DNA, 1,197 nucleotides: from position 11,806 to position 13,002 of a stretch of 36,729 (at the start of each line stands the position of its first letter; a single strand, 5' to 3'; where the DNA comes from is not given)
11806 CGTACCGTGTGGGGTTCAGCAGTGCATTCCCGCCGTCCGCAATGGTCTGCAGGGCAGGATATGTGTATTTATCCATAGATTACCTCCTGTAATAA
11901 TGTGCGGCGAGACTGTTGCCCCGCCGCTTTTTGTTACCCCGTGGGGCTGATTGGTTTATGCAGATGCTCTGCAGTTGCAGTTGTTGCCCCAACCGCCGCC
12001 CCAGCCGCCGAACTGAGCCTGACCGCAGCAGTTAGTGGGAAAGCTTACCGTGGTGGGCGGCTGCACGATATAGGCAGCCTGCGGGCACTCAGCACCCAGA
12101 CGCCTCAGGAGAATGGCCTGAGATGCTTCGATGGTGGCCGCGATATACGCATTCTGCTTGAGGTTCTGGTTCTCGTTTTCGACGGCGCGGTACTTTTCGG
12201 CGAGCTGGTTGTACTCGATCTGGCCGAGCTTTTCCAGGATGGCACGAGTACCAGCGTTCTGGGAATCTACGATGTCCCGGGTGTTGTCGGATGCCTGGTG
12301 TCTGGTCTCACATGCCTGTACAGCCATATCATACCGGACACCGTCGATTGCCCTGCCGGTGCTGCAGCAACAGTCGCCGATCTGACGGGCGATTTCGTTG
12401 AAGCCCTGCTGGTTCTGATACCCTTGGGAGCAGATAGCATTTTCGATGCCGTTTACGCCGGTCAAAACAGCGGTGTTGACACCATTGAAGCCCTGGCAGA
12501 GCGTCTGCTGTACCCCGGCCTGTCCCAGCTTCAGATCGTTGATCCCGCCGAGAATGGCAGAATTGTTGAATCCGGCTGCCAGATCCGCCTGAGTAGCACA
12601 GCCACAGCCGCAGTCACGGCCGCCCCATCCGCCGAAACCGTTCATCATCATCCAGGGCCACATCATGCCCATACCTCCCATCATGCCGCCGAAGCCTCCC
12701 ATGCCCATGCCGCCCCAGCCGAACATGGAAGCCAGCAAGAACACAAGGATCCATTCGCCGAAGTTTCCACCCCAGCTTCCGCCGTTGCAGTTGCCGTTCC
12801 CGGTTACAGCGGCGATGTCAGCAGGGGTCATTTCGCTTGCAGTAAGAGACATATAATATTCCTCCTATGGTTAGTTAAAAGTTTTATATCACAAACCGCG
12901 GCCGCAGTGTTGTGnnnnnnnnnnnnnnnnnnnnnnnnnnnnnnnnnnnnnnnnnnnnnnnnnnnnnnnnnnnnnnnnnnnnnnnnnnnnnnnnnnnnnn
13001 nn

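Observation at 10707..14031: Terminator-insulated seven-gene cargo operon of unassignable low-complexity proteins between the lysis genes and attP/integrase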

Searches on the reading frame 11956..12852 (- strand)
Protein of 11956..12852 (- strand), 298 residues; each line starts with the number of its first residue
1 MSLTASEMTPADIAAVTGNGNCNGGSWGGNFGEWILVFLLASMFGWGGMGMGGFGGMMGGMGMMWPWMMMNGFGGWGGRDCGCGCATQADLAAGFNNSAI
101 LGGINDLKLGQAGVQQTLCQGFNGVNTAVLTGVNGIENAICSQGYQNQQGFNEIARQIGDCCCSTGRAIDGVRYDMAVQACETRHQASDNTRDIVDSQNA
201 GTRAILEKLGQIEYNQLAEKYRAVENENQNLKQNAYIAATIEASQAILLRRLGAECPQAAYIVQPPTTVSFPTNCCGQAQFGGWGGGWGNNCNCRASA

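Call 3: search_protein_families(library=pfam, proteins=[window:11956-12852:-], max_evalue=1)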
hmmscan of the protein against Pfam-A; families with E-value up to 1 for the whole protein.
window:11956-12852:- (298 aa): 0 families

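Call 4: search_protein_families(library=phrogs, proteins=[window:11956-12852:-], max_evalue=1)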
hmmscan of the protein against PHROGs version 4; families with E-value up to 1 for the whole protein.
window:11956-12852:- (298 aa): 3 families
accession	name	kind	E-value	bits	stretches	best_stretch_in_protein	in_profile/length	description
phrog_16490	-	unknown function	6.8e-50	171.3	1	6-294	8-281/286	-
phrog_9288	-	unknown function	3.6e-06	27.8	1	111-185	103-170/234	-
phrog_38140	-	unknown function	0.12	13.4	1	185-198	21-34/42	-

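Call 9: search_dna_similar(query=window:11956-12852:-, collection=phages, mode=protein, max_rows=30)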
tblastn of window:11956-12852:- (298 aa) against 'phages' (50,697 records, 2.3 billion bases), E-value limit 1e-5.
Records with a match: 31; places in all: 32; records where one place covers at least 80% of the query: 0.
Best place of each record, by identity: <60% 31.
By first word of the organism name: Bacteriophage 17; Dulem 4; bajarodcaudo 2; Clostridium 2; Klebsiella 2; Butyrivibrio 1; uncultured 1; Escherichia 1; Enterobacter 1.
By host as written in the record: - 20; Varecia variegata 2; Propithecus coquereli 2; Peromyscus fraterculus 1; Butyrivibrio fibrisolvens DSM 3071 1; Clostridium perfringens 2589 1; Clostridium perfringens 1; Klebsiella pneumoniae 1; and 2 more.
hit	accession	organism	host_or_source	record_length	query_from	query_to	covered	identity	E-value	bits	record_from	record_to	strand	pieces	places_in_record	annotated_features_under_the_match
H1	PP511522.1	Dulem virus 35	Varecia variegata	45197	87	277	64%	41.0%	2e-33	135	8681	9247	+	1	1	hypothetical protein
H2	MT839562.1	Bacteriophage sp.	human fecal samples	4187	86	266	61%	41.4%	3e-31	128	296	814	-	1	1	record has no annotation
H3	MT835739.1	Bacteriophage sp.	human fecal samples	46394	86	277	64%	38.9%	2e-31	129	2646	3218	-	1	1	record has no annotation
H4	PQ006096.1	bajarodcaudo virus 5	Peromyscus fraterculus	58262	87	276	64%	37.3%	5e-32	130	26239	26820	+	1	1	hypothetical protein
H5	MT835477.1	Bacteriophage sp.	human fecal samples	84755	86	277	64%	35.8%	3e-24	108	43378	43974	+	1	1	record has no annotation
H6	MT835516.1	Bacteriophage sp.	human fecal samples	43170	86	268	61%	37.4%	2e-25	111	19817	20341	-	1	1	record has no annotation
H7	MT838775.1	Bacteriophage sp.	human fecal samples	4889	86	268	61%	37.0%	2e-24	108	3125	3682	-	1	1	record has no annotation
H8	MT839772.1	Bacteriophage sp.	human fecal samples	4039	86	268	61%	36.5%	5e-24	107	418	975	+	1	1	record has no annotation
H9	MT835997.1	Bacteriophage sp.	human fecal samples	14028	86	268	61%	36.0%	2e-23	106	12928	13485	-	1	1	record has no annotation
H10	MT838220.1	Bacteriophage sp.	human fecal samples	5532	87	277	64%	33.9%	3e-22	102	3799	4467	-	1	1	record has no annotation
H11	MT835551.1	Bacteriophage sp.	human fecal samples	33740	113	271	53%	38.6%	6e-20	96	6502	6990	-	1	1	record has no annotation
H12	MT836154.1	Bacteriophage sp.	human fecal samples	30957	94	277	62%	32.7%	2e-16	86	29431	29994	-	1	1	record has no annotation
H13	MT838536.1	Bacteriophage sp.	human fecal samples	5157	87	266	60%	33.2%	3e-12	73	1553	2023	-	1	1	record has no annotation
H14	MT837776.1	Bacteriophage sp.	human fecal samples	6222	86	268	61%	32.4%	2e-22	102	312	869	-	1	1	record has no annotation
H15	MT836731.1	Bacteriophage sp.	human fecal samples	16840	97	277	61%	32.3%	6e-14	78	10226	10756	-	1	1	record has no annotation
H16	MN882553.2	Butyrivibrio virus Ceridwen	Butyrivibrio fibrisolvens DSM 3071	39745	94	277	62%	30.1%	8e-9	62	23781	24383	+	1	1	hypothetical protein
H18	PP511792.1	Dulem virus 33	Propithecus coquereli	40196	87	244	53%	33.3%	6e-17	87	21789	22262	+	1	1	hypothetical protein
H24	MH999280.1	Clostridium phage CPD1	Clostridium perfringens 2589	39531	134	277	48%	30.6%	4e-6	54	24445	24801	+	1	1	hypothetical protein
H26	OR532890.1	Klebsiella phage RCIP0096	Klebsiella pneumoniae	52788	120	235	39%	34.5%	1e-6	56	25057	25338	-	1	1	hypothetical protein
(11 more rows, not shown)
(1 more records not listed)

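Call 10: get_annotated_region(hit=H1, flank=6000)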
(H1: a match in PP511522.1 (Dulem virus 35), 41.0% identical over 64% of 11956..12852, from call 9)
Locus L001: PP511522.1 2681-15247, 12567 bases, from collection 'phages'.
description: Dulem virus 35 isolate Duke_24FS_4, complete genome.
organism: Dulem virus 35 (NCBI taxid 3145753)
taxonomy: Viruses; Duplodnaviria; Heunggongvirae; Uroviricota; Caudoviricetes
host: Varecia variegata; source: feces; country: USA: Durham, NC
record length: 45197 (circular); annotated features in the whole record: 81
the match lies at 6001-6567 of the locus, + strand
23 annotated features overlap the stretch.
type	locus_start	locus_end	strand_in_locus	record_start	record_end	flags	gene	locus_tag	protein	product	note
CDS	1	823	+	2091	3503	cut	-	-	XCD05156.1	portal protein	-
CDS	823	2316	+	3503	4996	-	-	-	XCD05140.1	hypothetical protein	-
CDS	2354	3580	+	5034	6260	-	-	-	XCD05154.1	minor capsid protein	-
CDS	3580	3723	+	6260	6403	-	-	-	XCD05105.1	hypothetical protein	-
CDS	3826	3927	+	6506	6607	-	-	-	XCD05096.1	hypothetical protein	-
CDS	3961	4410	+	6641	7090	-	-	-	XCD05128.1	hypothetical protein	-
CDS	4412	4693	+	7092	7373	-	-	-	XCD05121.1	hypothetical protein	-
CDS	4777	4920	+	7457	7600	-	-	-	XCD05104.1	hypothetical protein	-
CDS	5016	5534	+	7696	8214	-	-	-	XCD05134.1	hypothetical protein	-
CDS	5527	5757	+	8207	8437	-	-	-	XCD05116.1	hypothetical protein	-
CDS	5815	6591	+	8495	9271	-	-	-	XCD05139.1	hypothetical protein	-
CDS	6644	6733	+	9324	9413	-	-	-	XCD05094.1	hypothetical protein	-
CDS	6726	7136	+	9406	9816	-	-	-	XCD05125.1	hypothetical protein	-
CDS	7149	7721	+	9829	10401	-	-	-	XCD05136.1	hypothetical protein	-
CDS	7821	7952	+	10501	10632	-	-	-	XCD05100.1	hypothetical protein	-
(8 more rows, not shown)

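Call 11: get_annotated_region(hit=H16, flank=6000)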
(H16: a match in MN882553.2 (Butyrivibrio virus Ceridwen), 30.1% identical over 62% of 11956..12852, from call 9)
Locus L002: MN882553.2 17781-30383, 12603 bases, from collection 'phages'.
description: Butyrivibrio virus Ceridwen, complete genome.
organism: Butyrivibrio virus Ceridwen (NCBI taxid 2696359)
taxonomy: Viruses; Duplodnaviria; Heunggongvirae; Uroviricota; Caudoviricetes
host: Butyrivibrio fibrisolvens DSM 3071; source: -; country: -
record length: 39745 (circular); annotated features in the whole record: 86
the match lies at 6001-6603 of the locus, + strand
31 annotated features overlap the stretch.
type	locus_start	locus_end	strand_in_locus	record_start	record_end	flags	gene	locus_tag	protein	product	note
CDS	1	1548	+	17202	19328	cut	-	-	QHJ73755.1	hypothetical protein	Hypothetical coding region with unknown function. ORF predicted by Phanotate-v1.1.2, Prodigal-v2.6.3.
CDS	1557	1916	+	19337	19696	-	-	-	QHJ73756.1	hypothetical protein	Hypothetical coding region with unknown function. ORF predicted by GeneMarkS-2, Glimmer3, Phanotate-v1.1.2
CDS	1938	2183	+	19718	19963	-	-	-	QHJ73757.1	hypothetical protein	Hypothetical coding region with unknown function. ORF predicted by GeneMarkS-2, Glimmer3, Phanotate-v1.1.2, ...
regulatory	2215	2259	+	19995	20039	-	-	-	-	terminator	Predicted by FindTerm v2.8.1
CDS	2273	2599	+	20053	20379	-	-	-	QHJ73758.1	hypothetical protein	Hypothetical coding region with unknown function. ORF predicted by Phanotate-v1.1.2, Prodigal-v2.6.3. Alternative ORF ...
CDS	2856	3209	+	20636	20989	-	-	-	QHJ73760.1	hypothetical protein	Hypothetical coding region with unknown function. ORF predicted by GeneMarkS-2, Glimmer3, Phanotate-v1.1.2, ...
CDS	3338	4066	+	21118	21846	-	-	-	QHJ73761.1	hypothetical protein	Pfam endo-beta-N-acetylglucosaminidase domain 17-157bp (PF01832.20), putative peptidoglycan binding domain 1 184-239bp ...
regulatory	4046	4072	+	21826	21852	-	-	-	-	promoter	promoter predicted by PhagePromoter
CDS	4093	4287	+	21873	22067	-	-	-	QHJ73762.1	hypothetical protein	Hypothetical coding region with unknown function. ORF predicted by GeneMarkS-2, Glimmer3, Phanotate-v1.1.2, ...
CDS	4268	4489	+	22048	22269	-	-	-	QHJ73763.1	hypothetical protein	Hypothetical coding region with unknown function. ORF predicted by Phanotate-v1.1.2, Prodigal-v2.6.3, starting with ...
regulatory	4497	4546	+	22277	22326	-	-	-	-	terminator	Predicted by FindTerm v2.8.1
CDS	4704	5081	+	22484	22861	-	-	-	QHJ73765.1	hypothetical protein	Similar to unchracterised hypothetical protein in Geobacillus phage GBK2 (VOG5369, YP_009010506.1). ORF predicted by ...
CDS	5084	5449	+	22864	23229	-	-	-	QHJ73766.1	hypothetical protein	Hypothetical coding region with unknown function. ORF predicted by GeneMarkS-2, Glimmer3, Phanotate-v1.1.2, ...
CDS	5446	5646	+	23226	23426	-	-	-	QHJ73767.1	hypothetical protein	Hypothetical coding region with unknown function. ORF predicted by GeneMarkS-2, Phanotate-v1.1.2, Prodigal-v2.6.3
CDS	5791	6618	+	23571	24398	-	-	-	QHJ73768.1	hypothetical protein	Hypothetical coding region with unknown function. ORF predicted by GeneMarkS-2, Phanotate-v1.1.2, Prodigal-v2.6.3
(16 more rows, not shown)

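Call 12: get_annotated_region(hit=H24, flank=6000)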
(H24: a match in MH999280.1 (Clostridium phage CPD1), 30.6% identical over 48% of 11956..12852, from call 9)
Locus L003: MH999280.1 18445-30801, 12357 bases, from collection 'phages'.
description: Clostridium phage CPD1, complete genome.
organism: Clostridium phage CPD1 (NCBI taxid 2420238)
taxonomy: Viruses; Duplodnaviria; Heunggongvirae; Uroviricota; Caudoviricetes
host: Clostridium perfringens 2589; source: -; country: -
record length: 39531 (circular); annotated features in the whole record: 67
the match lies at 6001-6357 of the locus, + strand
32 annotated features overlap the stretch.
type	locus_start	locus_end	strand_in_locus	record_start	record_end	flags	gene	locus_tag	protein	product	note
CDS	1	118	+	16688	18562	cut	-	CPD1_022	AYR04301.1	endopeptidase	-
CDS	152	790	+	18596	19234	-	-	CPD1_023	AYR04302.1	N-acetylmuramoyl-L-alanine amidase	-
CDS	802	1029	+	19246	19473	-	-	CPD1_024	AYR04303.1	putative holin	-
CDS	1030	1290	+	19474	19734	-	-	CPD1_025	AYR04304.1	recombination related exonuclease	-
CDS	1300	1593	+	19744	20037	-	-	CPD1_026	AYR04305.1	hypothetical protein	-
CDS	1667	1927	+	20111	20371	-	-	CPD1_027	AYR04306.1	hypothetical protein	-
CDS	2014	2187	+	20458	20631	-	-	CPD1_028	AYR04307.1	hypothetical protein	-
CDS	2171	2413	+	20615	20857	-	-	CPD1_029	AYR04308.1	hypothetical protein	-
CDS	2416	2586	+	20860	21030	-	-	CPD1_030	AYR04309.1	hypothetical protein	-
CDS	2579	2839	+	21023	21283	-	-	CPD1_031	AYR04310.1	hypothetical protein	-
CDS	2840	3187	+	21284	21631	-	-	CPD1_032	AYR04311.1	hypothetical protein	-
CDS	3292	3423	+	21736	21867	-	-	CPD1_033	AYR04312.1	hypothetical protein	-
CDS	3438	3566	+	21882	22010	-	-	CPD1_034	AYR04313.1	hypothetical protein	-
CDS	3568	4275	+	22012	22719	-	-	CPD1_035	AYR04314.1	DNA binding protein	kilA protein, putative phage-related DNA binding protein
CDS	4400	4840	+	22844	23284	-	-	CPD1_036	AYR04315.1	hypothetical protein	-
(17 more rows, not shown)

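Call 13: find_homologous_proteins(query=window:11956-12852:-)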
Query window:11956-12852:- (298 aa): 6854 proteins with E <= 0.001 among 8000 candidates; the best 120 are listed.
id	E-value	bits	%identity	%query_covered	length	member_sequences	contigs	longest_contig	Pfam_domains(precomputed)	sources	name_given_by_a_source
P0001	1.3e-199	680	100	100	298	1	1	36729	-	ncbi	-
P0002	3.0e-143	495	79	100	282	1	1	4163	-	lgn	-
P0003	2.4e-142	492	82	84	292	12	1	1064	-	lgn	-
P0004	4.0e-142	491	79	71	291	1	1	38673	-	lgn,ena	-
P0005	1.4e-141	489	80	84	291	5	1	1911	-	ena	-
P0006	1.4e-139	483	78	89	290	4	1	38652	-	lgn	-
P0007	6.8e-138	477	80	84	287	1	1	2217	-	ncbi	-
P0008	1.2e-136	473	76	89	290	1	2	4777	-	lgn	-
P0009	6.0e-136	471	77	89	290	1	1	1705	-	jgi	jgi:hypothetical protein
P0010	1.9e-135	469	76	89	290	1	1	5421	-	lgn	-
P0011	8.6e-135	467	80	72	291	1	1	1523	-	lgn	-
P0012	1.0e-133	464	79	84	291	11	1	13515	-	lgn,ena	-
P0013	7.0e-133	461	73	84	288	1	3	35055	-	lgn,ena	-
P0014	1.7e-130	453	81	71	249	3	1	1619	-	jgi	jgi:hypothetical protein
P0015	4.8e-105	369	63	84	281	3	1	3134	-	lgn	-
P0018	7.1e-91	323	51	97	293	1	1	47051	-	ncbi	-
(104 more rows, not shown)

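Call 14: get_annotated_region(hit=H26, flank=4000)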
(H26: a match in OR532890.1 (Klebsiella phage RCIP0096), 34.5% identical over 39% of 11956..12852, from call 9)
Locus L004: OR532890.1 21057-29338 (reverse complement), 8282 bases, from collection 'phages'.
description: Klebsiella phage RCIP0096, complete genome.
organism: Klebsiella phage RCIP0096 (NCBI taxid 3094264)
taxonomy: Viruses
host: Klebsiella pneumoniae; source: sewage; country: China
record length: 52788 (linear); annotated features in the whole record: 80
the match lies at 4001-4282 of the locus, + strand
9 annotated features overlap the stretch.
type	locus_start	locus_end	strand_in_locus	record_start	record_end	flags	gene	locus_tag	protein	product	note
repeat_region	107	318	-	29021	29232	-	-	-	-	CRISPR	CRISPR with 4 repeat units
CDS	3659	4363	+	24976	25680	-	-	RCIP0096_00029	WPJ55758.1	hypothetical protein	-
CDS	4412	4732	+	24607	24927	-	-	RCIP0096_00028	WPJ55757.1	hypothetical protein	-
CDS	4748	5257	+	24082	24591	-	-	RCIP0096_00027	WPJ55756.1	hypothetical protein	-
CDS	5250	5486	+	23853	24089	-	-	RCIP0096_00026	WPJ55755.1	hypothetical protein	-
CDS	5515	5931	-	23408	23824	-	-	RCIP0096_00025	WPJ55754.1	hypothetical protein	-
CDS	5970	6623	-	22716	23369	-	-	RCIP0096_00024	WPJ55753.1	hypothetical protein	-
CDS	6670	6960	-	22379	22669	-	-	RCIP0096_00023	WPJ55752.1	hypothetical protein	-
CDS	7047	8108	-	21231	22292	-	-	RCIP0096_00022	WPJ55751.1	hypothetical protein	-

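Call 15: get_annotated_region(hit=H4, flank=6000)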
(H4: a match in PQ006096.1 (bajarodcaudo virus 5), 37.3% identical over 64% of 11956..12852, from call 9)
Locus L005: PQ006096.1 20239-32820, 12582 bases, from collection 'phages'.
description: Bajarodcaudo virus 5 isolate BGG_03_5, complete genome.
organism: bajarodcaudo virus 5 (NCBI taxid 3342784)
taxonomy: Viruses; Duplodnaviria; Heunggongvirae; Uroviricota; Caudoviricetes
host: Peromyscus fraterculus; source: feces; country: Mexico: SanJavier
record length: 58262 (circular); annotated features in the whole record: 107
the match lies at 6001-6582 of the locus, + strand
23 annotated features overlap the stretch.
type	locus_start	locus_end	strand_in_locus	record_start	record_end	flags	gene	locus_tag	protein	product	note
CDS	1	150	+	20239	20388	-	-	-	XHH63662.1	hypothetical protein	-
CDS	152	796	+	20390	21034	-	-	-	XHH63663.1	hypothetical protein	-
CDS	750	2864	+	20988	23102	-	-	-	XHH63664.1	hypothetical protein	-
CDS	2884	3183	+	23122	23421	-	-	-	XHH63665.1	hypothetical protein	-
CDS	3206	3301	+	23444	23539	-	-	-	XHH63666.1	hypothetical protein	-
CDS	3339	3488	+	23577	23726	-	-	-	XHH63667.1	r1t holin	-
CDS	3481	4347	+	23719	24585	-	-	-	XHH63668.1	C39-like family peptidase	-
CDS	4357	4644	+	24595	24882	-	-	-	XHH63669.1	hypothetical protein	-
CDS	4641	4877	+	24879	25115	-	-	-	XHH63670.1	hypothetical protein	-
CDS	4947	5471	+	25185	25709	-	-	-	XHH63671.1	hypothetical protein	-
CDS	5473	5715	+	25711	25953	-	-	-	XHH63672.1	hypothetical protein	-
CDS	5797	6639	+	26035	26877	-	-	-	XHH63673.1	hypothetical protein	-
CDS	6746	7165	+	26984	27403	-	-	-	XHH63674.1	hypothetical protein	-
CDS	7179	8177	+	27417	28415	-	-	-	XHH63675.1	hypothetical protein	-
CDS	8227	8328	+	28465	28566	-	-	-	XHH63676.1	hypothetical protein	-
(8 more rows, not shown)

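Call 16: get_annotated_region(hit=H18, flank=6000)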
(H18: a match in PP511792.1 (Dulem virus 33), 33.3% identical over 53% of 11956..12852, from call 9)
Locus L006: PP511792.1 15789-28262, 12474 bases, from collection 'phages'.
description: Dulem virus 33 isolate Duke_28FS_2, complete genome.
organism: Dulem virus 33 (NCBI taxid 3145751)
taxonomy: Viruses; Duplodnaviria; Heunggongvirae; Uroviricota; Caudoviricetes
host: Propithecus coquereli; source: feces; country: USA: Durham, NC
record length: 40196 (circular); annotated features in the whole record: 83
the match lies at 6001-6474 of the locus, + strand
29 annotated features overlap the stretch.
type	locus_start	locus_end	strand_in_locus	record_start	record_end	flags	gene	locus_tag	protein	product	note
CDS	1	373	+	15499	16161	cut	-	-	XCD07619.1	hypothetical protein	-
CDS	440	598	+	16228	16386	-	-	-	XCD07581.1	hypothetical protein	-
CDS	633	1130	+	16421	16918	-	-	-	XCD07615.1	hypothetical protein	-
CDS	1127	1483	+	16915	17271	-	-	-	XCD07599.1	hypothetical protein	-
CDS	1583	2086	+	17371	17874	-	-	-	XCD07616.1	hypothetical protein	-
CDS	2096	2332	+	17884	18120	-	-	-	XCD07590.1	hypothetical protein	-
CDS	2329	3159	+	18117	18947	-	-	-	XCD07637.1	PGrP protein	-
CDS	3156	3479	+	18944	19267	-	-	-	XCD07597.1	hypothetical protein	-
CDS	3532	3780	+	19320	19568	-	-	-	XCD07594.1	hypothetical protein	-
CDS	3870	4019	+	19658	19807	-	-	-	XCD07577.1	hypothetical protein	-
CDS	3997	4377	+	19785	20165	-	-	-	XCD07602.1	hypothetical protein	-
CDS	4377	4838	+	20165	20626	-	-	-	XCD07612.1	hypothetical protein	-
CDS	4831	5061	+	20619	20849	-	-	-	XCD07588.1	hypothetical protein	-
CDS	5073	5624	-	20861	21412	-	-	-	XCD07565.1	endonuclease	-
CDS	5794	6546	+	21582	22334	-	-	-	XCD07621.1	hypothetical protein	-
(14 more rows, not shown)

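Call 19: search_solved_structures(query=window:11956-12852:-, max_evalue=10)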
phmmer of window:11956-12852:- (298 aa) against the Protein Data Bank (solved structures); distinct sequences matched with E-value up to 10: 2.
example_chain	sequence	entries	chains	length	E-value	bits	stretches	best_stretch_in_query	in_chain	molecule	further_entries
4ovq_A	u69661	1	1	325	0.17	14.4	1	110-220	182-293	TRAP dicarboxylate ABC transporter, substrate-binding protein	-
2rml_A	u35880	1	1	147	1.9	11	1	152-221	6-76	Copper-transporting P-type ATPase copA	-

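Call 24: search_protein_families(library=ncbifam, proteins=[window:11956-12852:-], max_evalue=1)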
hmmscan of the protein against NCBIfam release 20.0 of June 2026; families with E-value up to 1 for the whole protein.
window:11956-12852:- (298 aa): 0 families

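Call 25: search_protein_families(library=padloc, proteins=[window:11956-12852:-], max_evalue=1)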
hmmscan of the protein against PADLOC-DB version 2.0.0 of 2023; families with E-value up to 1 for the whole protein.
window:11956-12852:- (298 aa): 0 families

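Call 38: find_encoding_contigs(protein=P0018, flank=10000, max_places=3)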
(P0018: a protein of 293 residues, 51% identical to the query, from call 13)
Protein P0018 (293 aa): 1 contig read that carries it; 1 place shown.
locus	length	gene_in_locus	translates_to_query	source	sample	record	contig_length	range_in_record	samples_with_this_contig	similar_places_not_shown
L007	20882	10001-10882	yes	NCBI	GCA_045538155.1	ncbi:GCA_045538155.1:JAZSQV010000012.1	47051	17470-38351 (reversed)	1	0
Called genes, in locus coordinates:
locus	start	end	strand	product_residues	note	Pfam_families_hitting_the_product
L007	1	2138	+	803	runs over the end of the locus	-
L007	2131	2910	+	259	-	-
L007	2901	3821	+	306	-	-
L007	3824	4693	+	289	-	-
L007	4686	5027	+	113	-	-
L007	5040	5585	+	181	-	-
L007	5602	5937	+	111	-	-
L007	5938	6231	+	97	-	-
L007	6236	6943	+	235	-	-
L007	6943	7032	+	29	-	-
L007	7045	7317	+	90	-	PF04531:Phage_holin_1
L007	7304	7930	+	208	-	PF05257:CHAP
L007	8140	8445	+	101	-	-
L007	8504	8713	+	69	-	-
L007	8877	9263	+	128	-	-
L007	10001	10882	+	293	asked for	-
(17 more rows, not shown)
